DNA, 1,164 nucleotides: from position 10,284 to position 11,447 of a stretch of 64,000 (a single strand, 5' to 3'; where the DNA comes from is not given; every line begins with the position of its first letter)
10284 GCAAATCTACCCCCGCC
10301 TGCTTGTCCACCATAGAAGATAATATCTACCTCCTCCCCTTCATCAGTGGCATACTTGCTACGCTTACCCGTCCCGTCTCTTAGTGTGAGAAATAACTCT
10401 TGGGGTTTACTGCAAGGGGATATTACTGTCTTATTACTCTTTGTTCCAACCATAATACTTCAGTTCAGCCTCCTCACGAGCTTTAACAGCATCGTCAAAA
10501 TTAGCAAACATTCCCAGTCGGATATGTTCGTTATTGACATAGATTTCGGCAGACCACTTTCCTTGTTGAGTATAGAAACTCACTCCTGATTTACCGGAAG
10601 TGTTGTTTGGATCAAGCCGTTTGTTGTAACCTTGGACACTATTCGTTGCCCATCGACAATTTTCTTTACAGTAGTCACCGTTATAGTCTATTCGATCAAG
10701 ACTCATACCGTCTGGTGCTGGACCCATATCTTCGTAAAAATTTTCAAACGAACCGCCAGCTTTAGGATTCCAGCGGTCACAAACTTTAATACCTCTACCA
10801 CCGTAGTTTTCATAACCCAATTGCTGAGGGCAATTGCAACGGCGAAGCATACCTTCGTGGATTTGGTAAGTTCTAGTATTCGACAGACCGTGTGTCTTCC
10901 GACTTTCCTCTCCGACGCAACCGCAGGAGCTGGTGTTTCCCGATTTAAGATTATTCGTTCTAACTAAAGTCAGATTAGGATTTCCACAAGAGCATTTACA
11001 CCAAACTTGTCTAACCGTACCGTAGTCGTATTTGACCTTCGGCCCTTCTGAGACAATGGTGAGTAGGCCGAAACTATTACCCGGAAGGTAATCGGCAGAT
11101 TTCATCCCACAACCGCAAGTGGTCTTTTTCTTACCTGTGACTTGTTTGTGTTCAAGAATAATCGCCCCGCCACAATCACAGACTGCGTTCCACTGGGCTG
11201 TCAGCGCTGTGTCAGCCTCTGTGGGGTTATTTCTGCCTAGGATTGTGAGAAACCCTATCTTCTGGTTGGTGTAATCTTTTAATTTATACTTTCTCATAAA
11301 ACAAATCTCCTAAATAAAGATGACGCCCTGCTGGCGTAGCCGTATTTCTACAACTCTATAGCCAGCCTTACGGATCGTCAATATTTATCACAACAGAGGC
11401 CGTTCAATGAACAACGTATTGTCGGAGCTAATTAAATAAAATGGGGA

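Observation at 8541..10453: The large terminase is split inside its Walker A (P-loop) codons by an ORF-less 305-nt group I intron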

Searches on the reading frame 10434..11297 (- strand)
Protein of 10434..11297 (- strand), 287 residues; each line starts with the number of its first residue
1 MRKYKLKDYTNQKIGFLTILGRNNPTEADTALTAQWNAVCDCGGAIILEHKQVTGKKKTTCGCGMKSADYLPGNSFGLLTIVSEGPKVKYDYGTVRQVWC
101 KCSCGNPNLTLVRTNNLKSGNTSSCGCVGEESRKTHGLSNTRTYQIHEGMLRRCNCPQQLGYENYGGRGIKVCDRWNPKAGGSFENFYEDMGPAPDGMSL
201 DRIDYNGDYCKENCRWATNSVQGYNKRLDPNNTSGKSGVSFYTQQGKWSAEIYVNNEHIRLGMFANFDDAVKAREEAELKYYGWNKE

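Call 6: search_protein_families(library=pfam, proteins=[window:10434-11297:-], max_evalue=0.01)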
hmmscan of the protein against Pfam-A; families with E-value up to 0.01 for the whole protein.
window:10434-11297:- (287 aa): 0 families

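Call 17: search_protein_families(library=phrogs, proteins=[window:10434-11297:-], max_evalue=0.01)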
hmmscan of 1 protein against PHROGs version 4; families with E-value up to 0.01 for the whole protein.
window:10434-11297:- (287 aa): 12 families
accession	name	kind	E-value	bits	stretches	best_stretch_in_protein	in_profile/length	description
phrog_374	-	DNA, RNA and nucleotide metabolism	3.5e-75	255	2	66-283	192-408/617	HNH endonuclease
phrog_8790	-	DNA, RNA and nucleotide metabolism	4e-37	129.4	1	129-253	11-120/241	restriction endonuclease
phrog_3377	-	DNA, RNA and nucleotide metabolism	1e-36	127.6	1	133-229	4-97/196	HNH endonuclease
phrog_953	-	DNA, RNA and nucleotide metabolism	1.1e-25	91.8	1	133-280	214-360/420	HNH endonuclease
phrog_2081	-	DNA, RNA and nucleotide metabolism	1.3e-25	91.4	1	109-259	60-232/433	HNH endonuclease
phrog_4578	-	DNA, RNA and nucleotide metabolism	5.8e-25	88.7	1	189-283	21-116/130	HNH endonuclease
phrog_99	-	DNA, RNA and nucleotide metabolism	4.9e-22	80.1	1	192-283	170-261/383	HNH endonuclease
phrog_13470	-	DNA, RNA and nucleotide metabolism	1.1e-13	52.6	1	111-285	48-146/152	HNH endonuclease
phrog_3593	-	DNA, RNA and nucleotide metabolism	1.8e-08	35.3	1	192-285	105-200/210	HNH endonuclease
phrog_22195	-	unknown function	0.0001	23.1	1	66-146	5-75/148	-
phrog_24751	-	DNA, RNA and nucleotide metabolism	0.00043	21.4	1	241-281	15-56/65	HNH endonuclease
phrog_27240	-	unknown function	0.00097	20.5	1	73-137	9-65/132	-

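Call 29: search_protein_families(library=pfam, proteins=[window:10434-11297:-], max_evalue=10)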
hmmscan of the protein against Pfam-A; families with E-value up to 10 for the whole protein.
window:10434-11297:- (287 aa): 1 family
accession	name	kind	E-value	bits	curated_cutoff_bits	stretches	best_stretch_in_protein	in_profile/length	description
PF00847.26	AP2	-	0.027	15.2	33.3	1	237-282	4-52/54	AP2 domain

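Call 39: find_related_loci(query=window:10434-11297:-, collection=viral_contigs, flank=3000)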
Query window:10434-11297:- (287 aa) in viral_contigs; peptide patterns used: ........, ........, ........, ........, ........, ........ (x = any residue, [..] = any of these).
366 stretches matched a pattern; 363 encode a relative of the query (tblastn E <= 1e-3); the best 80 are kept; 80 distinct loci.
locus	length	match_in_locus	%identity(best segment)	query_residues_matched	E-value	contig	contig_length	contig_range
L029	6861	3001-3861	97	1-287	0e+0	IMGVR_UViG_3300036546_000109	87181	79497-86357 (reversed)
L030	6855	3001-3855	81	1-287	3e-162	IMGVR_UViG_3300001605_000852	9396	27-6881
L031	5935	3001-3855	71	1-287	2e-138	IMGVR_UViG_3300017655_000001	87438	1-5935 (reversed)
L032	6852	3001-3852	71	5-287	3e-138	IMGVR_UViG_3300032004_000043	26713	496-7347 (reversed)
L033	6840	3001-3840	70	1-287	9e-136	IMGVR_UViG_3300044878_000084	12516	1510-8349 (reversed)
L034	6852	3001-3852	67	1-287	1e-129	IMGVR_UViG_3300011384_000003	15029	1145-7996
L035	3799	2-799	72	20-287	2e-130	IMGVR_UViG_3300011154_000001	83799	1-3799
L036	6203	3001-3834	69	1-287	2e-128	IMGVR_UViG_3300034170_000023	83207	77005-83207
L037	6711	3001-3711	44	47-287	1e-55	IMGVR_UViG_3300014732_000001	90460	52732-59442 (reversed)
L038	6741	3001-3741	43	36-287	2e-55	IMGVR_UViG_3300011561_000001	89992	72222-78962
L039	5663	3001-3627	46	72-283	8e-52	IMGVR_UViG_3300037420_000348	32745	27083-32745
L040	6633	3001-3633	46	71-283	3e-51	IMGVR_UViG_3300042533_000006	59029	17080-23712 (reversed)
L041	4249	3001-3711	40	42-287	4e-49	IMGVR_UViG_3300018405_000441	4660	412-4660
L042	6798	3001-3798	37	17-287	4e-48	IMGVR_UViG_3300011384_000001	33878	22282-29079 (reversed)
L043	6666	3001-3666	42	71-287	4e-48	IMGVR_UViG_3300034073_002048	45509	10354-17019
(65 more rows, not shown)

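Call 52: search_solved_structures(query=window:10434-11297:-, max_evalue=1, show_alignments=2)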
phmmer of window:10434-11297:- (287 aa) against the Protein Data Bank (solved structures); distinct sequences matched with E-value up to 1: 0.

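Call 53: search_protein_families(library=ncbifam, proteins=[window:10434-11297:-], max_evalue=1)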
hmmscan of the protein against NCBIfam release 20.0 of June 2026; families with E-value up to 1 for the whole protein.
window:10434-11297:- (287 aa): 0 families

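Call 54: find_homologous_proteins(query=window:10434-11297:-, max_evalue=0.00001)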
Query window:10434-11297:- (287 aa): 3260 proteins with E <= 0.00001 among 3467 candidates; the best 120 are listed.
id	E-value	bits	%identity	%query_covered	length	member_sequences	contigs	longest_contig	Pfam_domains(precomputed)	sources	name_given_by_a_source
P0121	8.1e-190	648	95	100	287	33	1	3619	-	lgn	-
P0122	1.2e-163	562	82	100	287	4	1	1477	-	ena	-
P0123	8.3e-162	556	81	100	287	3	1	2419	-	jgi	jgi:hypothetical protein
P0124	1.1e-161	555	81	100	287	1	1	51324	-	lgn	-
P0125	1.9e-160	551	80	100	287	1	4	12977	-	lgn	-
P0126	2.1e-160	551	80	100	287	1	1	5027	-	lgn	-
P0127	2.3e-158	545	79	100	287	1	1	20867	-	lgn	-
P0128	8.3e-157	539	79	100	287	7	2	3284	-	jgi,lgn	jgi:hypothetical protein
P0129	1.4e-156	539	80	100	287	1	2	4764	-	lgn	-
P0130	1.2e-155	536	79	100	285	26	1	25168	-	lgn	-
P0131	1.7e-155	535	79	100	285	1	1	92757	-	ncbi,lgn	-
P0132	1.0e-153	529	78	100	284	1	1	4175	-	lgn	-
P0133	1.6e-153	529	79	100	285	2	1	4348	-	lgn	-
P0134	3.3e-153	528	78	100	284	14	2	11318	-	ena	-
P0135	2.3e-152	525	76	98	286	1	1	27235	-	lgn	-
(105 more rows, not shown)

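Call 65: find_encoding_contigs(protein=P0121, flank=3000, max_places=3)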
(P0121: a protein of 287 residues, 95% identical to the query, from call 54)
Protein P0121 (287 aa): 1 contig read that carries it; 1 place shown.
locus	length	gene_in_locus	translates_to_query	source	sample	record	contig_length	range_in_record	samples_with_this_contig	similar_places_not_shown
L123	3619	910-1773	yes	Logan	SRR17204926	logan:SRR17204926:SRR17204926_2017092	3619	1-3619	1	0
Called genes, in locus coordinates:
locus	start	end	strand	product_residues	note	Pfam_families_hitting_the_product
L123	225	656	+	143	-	-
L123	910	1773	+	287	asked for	-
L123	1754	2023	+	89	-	-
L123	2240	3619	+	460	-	?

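Call 66: find_encoding_contigs(protein=P0124, flank=3000, max_places=3)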
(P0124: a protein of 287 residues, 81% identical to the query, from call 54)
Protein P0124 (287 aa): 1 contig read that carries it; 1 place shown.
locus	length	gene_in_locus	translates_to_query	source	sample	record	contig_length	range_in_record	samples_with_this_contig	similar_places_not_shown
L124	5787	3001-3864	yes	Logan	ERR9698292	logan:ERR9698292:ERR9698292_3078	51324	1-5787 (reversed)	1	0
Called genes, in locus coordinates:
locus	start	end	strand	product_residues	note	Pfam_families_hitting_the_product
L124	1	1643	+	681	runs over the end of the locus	-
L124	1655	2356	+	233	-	-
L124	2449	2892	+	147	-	-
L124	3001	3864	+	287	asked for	-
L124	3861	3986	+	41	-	-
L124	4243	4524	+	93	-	-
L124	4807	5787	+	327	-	?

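Call 67: find_encoding_contigs(protein=P0131, flank=3000, max_places=3)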
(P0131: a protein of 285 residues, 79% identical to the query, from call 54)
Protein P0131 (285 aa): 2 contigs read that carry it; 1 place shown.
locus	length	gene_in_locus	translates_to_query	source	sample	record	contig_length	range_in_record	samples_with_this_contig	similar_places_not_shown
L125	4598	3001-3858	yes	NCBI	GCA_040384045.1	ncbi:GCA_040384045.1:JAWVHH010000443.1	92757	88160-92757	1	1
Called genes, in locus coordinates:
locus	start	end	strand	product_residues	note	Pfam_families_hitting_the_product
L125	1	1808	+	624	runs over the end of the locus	-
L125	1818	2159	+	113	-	-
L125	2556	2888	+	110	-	-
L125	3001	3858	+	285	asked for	-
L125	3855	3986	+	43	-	-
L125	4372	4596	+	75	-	?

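Call 68: predict_structure(alignment_id=A4)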
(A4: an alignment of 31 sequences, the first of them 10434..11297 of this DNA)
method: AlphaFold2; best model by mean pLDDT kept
length: 287 residues; sequences in the alignment: 31
mean_pLDDT: 85.9   pTM: 0.47
mean pLDDT of the five models: 85.9, 83.6, 83.1, 82.4, 82.0
residues with pLDDT >= 90: 125; 70-90: 142; 50-70: 13; < 50: 7
segments of 3 or more residues with pLDDT < 50: 129-134
pLDDT, mean of each block of 10 residues (from residue 1): 76 94 90 93 91 91 84 88 85 84 83 86 67 57 90 84 87 91 92 94 91 92 78 79 92 88 94 90 78
secondary structure, 60 per line:
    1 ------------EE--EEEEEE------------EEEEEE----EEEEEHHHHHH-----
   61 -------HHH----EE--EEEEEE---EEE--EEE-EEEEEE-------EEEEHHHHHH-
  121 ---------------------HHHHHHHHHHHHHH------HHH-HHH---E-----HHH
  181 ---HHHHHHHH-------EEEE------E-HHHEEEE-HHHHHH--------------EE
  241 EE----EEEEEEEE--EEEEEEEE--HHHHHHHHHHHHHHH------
elements in order: E17-22 E35-40 E45-49 H50-55 E79-84 E88-90 E93-95 E97-102 E110-113 H114-119 H142-155 H184-191 E199-202 E214-217 H219-224 E239-242 E247-254 E257-264 H267-281

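Call 72: fold_search(model_id=the predicted structure, library=pdb)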
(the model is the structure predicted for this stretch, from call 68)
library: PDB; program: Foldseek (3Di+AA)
matches with E <= 10: 572; with E <= 0.001: 0
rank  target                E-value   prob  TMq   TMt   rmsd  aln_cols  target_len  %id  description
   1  7wq5_A                6.5e-03  0.96  0.19  0.30  16.8       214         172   13  Crystal structure of Arabidopsis transcriptional factor WRINKLED1 with dsDNA (released 2022-08-31)
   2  7et4_A                1.4e-02  1.00  0.16  0.42   5.9        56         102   23  Crystal structure of Arabidopsis TEM1 AP2 domain (released 2021-09-15)
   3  1gcc_A                1.4e-02  1.00  0.17  0.70   1.7        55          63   29  SOLUTION NMR STRUCTURE OF THE COMPLEX OF GCC-BOX BINDING DOMAIN OF ATERF1 AND GCC-BOX DNA, MINIMIZED AVERAGE STRUCTURE (released 1999-03-23)
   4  7et5                  2.9e-02  1.00  0.17  0.46   2.3        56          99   25  Crystal structure of Arabidopsis TEM1 AP2 domain (released 2021-09-15)
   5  7wq5_B                3.4e-02  0.66  0.18  0.28  17.5       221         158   12  Crystal structure of Arabidopsis transcriptional factor WRINKLED1 with dsDNA (released 2022-08-31)
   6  7et4_D                6.0e-02  1.00  0.17  0.45   4.9        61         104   23  Crystal structure of Arabidopsis TEM1 AP2 domain (released 2021-09-15)
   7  7et4_G                9.0e-02  1.00  0.16  0.45   4.7        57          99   24  Crystal structure of Arabidopsis TEM1 AP2 domain (released 2021-09-15)
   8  7et4_J                9.5e-02  1.00  0.17  0.46   4.0        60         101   23  Crystal structure of Arabidopsis TEM1 AP2 domain (released 2021-09-15)
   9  5e4w_C                1.1e-01  0.33  0.11  0.25  12.4       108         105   13  Crystal structure of cpSRP43 chromodomains 2 and 3 in complex with the Alb3 tail (released 2015-12-02)
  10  3igm_B                1.6e-01  0.82  0.11  0.45  16.6        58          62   24  A 2.2A crystal structure of the AP2 domain of PF14_0633 from P. falciparum, bound as a domain-swapped dimer to its cog (released 2009-11-10)
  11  5yya                  1.8e-01  0.14  0.11  0.17  13.3       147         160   10  Crystal structure of Tandem Tudor Domain of human UHRF1 (released 2018-12-12)
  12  12dl_BA               2.7e-01  0.18  0.12  0.06  13.7       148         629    7  Native structure of the cytoplasmic lattice (CPL) asymmetric unit from mouse MII eggs (released 2026-04-08)
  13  9hqv_Yn               2.8e-01  0.99  0.17  0.23   6.4        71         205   25  Cryo-EM structure of the small subunit of the mitochondrial ribosome from Toxoplasma gondii (released 2025-06-11)
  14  9g6k_LG               3.2e-01  0.63  0.15  0.25  10.0        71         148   20  LSU structure derived from the LSU sample of the mitoribosome from T. gondii. (released 2024-12-11)
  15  1h9k                  4.0e-01  0.10  0.13  0.20  12.9       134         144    9  Two crystal structures of the cytoplasmic molybdate-binding protein ModG suggest a novel cooperative binding mechanism a (released 2001-05-11)
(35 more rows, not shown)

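Call 78: fold_search(model_id=the predicted structure, library=viral)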
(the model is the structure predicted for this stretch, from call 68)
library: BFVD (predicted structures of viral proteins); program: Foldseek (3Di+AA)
matches with E <= 10: 1175; with E <= 0.001: 233
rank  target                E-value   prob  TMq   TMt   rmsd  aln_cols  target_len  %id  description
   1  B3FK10                1.1e-24  1.00  0.44  0.46  14.8       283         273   34  AP2/ERF domain-containing protein [Pseudomonas phage 201phi2-1]
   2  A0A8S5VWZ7            7.4e-21  1.00  0.31  0.26  16.2       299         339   28  (no name in the UniProt tables at hand)
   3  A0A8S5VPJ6            9.8e-21  1.00  0.31  0.24  20.7       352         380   24  (no name in the UniProt tables at hand)
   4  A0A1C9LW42            1.6e-20  1.00  0.35  0.28  12.9       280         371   31  (no name in the UniProt tables at hand)
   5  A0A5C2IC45            2.0e-19  1.00  0.49  0.81   2.2       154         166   52  (no name in the UniProt tables at hand)
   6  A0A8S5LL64            5.1e-19  1.00  0.31  0.32  15.8       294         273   31  PVL ORF-50-like family [Siphoviridae sp. ctKcB20]
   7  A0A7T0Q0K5            7.6e-19  1.00  0.41  0.51   9.8       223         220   31  DNA-binding domain protein [Pectobacterium phage Possum]
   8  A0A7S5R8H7            3.7e-18  1.00  0.30  0.31  15.9       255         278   29  (no name in the UniProt tables at hand)
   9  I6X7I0                6.3e-18  1.00  0.48  0.64   9.7       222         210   31  AP2 domain-containing protein [Aeromonas phage CC2]
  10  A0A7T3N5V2            1.9e-17  1.00  0.40  0.51  11.7       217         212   33  AP2/ERF domain-containing protein [Dompiswa phage TSP7_1]
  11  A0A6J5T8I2            3.1e-17  1.00  0.39  0.53   9.1       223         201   34  Uncharacterized protein [uncultured Caudovirales phage]
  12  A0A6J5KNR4            1.2e-16  1.00  0.30  0.34  19.1       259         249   27  Uncharacterized protein [uncultured Caudovirales phage]
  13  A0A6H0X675            1.4e-16  1.00  0.29  0.36  15.4       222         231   32  Putative HNH homing endonuclease [Bacillus phage Izhevsk]
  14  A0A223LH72            1.8e-16  1.00  0.46  0.51  10.8       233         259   33  Putative HNH endonuclease [Pseudoalteromonas phage J2-1]
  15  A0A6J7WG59            2.0e-15  1.00  0.32  0.33  13.7       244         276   31  Uncharacterized protein [uncultured Caudovirales phage]
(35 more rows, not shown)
